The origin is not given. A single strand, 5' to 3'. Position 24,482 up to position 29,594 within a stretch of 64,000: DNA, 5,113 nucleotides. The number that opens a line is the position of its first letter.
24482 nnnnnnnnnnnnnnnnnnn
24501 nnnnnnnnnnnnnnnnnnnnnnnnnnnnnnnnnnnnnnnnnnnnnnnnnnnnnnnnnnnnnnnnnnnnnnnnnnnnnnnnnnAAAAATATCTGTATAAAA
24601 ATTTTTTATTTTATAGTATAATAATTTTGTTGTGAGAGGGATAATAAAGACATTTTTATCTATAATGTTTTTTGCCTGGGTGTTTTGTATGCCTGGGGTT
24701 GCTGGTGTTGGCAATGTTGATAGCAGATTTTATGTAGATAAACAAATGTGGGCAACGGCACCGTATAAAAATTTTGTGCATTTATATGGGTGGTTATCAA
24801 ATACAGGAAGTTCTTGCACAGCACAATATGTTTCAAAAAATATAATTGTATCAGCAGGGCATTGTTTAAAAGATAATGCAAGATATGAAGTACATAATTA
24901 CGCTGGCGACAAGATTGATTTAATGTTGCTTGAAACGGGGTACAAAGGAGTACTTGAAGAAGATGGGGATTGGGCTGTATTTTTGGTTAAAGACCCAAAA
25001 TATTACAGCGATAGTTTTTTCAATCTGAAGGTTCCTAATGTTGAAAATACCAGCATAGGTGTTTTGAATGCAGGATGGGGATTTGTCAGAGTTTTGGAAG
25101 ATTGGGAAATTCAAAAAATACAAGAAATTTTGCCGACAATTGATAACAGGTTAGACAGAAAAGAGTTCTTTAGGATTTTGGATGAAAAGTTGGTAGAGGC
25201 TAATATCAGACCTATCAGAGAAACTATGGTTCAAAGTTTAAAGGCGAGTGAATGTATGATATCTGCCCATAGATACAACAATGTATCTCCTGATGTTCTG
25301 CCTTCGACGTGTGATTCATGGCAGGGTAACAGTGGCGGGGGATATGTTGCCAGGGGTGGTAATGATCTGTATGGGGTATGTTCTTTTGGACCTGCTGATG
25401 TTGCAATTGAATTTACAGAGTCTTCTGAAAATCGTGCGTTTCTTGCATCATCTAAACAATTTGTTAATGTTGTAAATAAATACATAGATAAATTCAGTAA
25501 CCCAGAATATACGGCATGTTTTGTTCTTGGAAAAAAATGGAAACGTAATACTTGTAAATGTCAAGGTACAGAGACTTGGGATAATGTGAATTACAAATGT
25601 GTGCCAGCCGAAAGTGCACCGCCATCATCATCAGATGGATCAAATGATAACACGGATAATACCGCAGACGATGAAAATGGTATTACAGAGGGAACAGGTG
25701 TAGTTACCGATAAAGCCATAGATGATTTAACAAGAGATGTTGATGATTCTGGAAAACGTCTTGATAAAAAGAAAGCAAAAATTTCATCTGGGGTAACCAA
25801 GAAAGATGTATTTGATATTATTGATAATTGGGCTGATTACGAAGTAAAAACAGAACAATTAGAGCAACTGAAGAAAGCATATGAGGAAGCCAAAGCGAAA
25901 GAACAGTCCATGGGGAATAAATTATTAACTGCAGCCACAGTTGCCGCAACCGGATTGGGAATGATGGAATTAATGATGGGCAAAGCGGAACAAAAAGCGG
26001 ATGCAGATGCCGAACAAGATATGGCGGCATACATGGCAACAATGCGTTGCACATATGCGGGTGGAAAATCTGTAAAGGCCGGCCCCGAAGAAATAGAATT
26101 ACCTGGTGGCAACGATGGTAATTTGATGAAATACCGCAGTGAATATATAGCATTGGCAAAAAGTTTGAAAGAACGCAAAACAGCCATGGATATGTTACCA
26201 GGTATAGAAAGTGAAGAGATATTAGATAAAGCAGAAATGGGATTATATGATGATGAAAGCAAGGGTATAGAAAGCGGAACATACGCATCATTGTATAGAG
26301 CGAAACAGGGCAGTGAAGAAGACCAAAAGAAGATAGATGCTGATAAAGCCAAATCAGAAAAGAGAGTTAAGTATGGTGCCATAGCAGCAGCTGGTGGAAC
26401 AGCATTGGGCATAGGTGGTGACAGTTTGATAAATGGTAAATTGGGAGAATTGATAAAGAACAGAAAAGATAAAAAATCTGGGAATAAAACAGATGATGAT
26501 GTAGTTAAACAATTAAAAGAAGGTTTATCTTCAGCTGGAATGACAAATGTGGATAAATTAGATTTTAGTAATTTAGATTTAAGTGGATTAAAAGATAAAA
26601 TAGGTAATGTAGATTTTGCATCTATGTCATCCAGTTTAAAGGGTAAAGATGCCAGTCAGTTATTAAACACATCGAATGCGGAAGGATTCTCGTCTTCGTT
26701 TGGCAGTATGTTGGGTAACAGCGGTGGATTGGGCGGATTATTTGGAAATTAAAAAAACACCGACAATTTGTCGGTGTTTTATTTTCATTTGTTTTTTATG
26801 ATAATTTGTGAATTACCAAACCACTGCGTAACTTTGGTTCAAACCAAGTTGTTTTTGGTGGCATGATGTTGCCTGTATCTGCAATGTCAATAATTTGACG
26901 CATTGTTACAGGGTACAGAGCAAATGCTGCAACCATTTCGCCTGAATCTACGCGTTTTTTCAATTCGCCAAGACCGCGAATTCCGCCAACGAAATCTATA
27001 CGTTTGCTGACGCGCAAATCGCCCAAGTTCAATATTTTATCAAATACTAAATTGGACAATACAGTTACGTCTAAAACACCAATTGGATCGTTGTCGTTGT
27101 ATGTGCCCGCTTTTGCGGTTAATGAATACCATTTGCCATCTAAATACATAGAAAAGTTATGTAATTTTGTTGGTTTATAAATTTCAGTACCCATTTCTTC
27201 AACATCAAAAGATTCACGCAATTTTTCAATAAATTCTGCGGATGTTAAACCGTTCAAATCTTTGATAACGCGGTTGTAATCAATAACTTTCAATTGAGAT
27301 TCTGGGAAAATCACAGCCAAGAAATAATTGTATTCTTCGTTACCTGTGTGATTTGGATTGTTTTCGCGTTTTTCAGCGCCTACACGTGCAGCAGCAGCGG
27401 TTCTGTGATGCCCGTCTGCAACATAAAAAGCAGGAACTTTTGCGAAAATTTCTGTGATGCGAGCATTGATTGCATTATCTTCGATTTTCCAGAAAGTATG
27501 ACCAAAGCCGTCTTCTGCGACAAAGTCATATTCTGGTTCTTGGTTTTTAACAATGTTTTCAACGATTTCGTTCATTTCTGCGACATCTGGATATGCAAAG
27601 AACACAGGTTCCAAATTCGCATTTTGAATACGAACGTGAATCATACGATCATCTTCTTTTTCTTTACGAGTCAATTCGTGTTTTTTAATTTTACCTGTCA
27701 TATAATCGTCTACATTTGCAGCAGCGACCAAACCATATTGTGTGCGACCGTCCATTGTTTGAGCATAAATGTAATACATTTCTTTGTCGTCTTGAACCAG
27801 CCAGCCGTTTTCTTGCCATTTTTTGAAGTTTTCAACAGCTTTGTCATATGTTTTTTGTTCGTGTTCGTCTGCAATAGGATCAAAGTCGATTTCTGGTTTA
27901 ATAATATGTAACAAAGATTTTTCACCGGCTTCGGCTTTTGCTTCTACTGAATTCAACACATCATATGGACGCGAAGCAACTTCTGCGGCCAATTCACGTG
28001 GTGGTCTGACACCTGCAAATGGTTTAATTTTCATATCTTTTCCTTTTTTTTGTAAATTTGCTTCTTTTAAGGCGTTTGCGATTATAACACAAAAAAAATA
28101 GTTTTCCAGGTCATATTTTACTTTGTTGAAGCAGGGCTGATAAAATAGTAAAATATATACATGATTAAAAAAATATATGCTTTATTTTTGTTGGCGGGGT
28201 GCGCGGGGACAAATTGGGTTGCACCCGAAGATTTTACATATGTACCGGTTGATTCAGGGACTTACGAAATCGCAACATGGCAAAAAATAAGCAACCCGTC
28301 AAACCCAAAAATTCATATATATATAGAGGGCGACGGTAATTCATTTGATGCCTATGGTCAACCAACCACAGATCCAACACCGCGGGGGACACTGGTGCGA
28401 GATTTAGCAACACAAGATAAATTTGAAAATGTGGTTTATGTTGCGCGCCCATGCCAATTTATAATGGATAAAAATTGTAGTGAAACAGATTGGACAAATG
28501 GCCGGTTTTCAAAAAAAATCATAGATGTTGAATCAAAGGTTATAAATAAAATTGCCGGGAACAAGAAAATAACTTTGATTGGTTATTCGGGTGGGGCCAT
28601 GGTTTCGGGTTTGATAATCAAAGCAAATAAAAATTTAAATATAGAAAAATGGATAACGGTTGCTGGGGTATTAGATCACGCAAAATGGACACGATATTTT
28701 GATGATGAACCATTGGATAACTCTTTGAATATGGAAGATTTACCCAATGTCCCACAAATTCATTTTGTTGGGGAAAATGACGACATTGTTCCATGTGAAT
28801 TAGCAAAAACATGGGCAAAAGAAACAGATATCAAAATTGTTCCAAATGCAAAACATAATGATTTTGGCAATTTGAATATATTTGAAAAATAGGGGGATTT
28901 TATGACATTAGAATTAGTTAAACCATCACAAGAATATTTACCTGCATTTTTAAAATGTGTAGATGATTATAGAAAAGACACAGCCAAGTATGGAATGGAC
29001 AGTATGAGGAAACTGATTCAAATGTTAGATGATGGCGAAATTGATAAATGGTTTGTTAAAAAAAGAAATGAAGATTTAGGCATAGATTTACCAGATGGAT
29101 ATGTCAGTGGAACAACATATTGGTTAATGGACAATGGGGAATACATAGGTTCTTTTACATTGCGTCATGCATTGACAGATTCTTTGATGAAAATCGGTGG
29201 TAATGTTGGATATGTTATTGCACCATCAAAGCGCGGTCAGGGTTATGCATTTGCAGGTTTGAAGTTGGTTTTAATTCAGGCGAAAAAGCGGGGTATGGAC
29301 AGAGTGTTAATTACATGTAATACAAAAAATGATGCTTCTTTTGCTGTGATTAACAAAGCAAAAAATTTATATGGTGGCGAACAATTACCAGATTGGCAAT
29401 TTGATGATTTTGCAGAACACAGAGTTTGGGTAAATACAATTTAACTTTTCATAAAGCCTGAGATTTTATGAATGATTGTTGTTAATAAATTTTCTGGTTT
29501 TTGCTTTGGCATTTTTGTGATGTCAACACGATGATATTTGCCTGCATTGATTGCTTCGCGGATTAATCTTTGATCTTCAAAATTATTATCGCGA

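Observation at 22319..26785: Translationally coupled three-gene secreted-protein operon with swapped N-terminal heads on a common C-terminal module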

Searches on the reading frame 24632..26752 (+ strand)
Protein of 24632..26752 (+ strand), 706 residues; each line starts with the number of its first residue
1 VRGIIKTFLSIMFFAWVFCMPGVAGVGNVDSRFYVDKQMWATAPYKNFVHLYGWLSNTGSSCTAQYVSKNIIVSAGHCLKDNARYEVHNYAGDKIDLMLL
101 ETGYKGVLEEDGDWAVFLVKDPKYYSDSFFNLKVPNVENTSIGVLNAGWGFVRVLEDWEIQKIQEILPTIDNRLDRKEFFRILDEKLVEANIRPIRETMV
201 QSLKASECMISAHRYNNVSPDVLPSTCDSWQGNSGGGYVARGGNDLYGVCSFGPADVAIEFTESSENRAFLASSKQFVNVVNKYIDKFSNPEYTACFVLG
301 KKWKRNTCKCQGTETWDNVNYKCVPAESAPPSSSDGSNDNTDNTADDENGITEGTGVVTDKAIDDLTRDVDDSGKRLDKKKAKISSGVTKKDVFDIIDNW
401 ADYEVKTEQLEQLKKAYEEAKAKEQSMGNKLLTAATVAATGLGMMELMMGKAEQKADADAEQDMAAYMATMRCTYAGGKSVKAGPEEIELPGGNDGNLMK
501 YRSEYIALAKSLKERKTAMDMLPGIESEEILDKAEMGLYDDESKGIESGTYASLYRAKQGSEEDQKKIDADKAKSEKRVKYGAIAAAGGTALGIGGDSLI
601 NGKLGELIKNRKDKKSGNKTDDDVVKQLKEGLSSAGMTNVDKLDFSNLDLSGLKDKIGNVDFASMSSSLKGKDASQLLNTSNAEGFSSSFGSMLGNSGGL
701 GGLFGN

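Call 3: search_protein_families(library=pfam, proteins=[window:24632-26752:+], max_evalue=1)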
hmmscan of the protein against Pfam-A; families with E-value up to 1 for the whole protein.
window:24632-26752:+ (706 aa): 2 families
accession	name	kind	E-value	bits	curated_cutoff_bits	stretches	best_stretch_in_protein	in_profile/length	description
PF00089.32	Trypsin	-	8.4e-09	36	20.6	2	56-93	19-65/220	Trypsin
PF17997.7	Cry1Ac_D5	-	0.11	12.8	25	0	267-313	71-118/173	Insecticidal delta-endotoxin CryIA(c) domain 5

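Call 4: search_protein_families(library=ncbifam, proteins=[window:24632-26752:+], max_evalue=1)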
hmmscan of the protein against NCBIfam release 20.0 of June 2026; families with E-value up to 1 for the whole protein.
window:24632-26752:+ (706 aa): 2 families
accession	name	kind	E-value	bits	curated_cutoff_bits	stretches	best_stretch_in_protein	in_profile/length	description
TIGR02890.1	bacill_yteA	subfamily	0.028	14.5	134.4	1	254-303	47-96/159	regulatory protein, yteA family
NF046107.1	ResusProRpfC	equivalog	0.17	12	200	1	196-287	10-95/136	resuscitation-promoting factor RpfC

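Call 68: search_protein_families(library=padloc, proteins=[window:24632-26752:+], max_evalue=0.01)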
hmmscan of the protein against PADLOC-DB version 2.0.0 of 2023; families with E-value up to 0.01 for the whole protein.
window:24632-26752:+ (706 aa): 0 families

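Call 69: search_protein_families(library=phrogs, proteins=[window:24632-26752:+], max_evalue=0.01)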
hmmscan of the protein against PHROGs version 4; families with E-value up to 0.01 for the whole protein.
window:24632-26752:+ (706 aa): 2 families
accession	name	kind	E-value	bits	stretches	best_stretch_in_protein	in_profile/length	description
phrog_31123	-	unknown function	0.00035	21.9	0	390-478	7-92/104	-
phrog_6065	-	unknown function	0.0013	20.1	1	398-458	38-95/112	-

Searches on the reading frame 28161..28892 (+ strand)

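Call 53: search_protein_families(library=pfam, proteins=[window:28161-28892:+], max_evalue=0.0001)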
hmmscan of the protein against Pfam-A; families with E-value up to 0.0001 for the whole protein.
window:28161-28892:+ (243 aa): 1 family
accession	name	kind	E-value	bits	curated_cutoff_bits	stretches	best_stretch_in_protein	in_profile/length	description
PF03959.19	FSH1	-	4.5e-05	23.7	21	1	138-223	104-187/211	Serine hydrolase (FSH1)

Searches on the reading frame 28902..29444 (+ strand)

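Call 53: search_protein_families(library=pfam, proteins=[window:28902-29444:+], max_evalue=0.0001)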
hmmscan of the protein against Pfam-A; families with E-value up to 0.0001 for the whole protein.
window:28902-29444:+ (180 aa): 2 families
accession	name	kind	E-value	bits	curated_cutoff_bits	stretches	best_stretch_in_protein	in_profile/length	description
PF13302.13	Acetyltransf_3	-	5.1e-11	43.9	25.4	1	28-153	25-135/138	Acetyltransferase (GNAT) domain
PF00583.31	Acetyltransf_1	-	5.1e-06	27.2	20.7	1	68-149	31-110/116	Acetyltransferase (GNAT) family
